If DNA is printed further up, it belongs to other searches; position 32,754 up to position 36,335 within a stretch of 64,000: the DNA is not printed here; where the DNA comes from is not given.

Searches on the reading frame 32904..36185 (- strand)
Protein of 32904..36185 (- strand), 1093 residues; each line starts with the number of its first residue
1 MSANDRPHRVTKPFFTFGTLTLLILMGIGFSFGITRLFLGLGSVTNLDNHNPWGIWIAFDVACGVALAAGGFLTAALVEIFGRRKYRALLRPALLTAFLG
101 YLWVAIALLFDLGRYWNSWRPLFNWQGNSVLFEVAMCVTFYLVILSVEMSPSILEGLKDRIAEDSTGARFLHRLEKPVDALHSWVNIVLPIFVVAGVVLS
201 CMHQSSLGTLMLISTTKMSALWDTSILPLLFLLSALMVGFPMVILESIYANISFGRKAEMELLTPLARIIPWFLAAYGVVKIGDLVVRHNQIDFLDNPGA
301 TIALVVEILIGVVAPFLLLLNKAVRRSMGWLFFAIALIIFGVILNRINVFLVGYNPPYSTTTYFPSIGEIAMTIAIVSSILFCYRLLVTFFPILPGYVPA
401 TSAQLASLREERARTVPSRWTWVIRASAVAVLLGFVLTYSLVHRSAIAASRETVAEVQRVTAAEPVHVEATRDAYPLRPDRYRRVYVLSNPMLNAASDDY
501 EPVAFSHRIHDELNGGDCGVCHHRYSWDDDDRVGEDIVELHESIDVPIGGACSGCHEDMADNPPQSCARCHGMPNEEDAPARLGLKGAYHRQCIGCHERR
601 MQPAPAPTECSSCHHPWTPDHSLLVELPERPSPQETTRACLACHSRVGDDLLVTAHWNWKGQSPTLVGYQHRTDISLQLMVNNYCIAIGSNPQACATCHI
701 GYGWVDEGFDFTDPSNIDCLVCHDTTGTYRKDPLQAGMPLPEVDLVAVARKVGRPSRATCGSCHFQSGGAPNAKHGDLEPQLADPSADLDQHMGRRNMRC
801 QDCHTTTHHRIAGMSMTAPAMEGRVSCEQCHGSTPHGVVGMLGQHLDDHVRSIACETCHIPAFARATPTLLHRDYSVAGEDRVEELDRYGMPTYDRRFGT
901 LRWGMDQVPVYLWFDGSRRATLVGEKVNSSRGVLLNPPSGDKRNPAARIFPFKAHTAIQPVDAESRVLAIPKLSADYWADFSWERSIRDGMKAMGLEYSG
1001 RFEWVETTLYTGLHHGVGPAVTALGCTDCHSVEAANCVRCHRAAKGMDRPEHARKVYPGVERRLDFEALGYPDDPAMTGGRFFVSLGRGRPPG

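Call 4: search_protein_families(library=pfam, proteins=[window:32904-36185:-])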
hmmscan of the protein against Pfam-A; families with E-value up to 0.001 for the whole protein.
window:32904-36185:- (1093 aa): 4 families
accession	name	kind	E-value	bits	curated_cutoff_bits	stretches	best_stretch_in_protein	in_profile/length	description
PF11783.13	Cytochrome_cB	-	1.1e-42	146.3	22.1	1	872-1031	3-171/173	Cytochrome c bacterial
PF03916.19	NrfD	-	4.5e-17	63.1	25.8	1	44-354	2-309/313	Polysulphide reductase, NrfD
PF14522.11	Cytochrome_C7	-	2.2e-15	56.6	24.8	2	789-859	5-66/67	Cytochrome c7 and related cytochrome c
PF09699.15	Paired_CXXCH_1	-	5.5e-05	23.2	20.6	0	609-646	8-38/41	Doubled CXXCH motif (Paired_CXXCH_1)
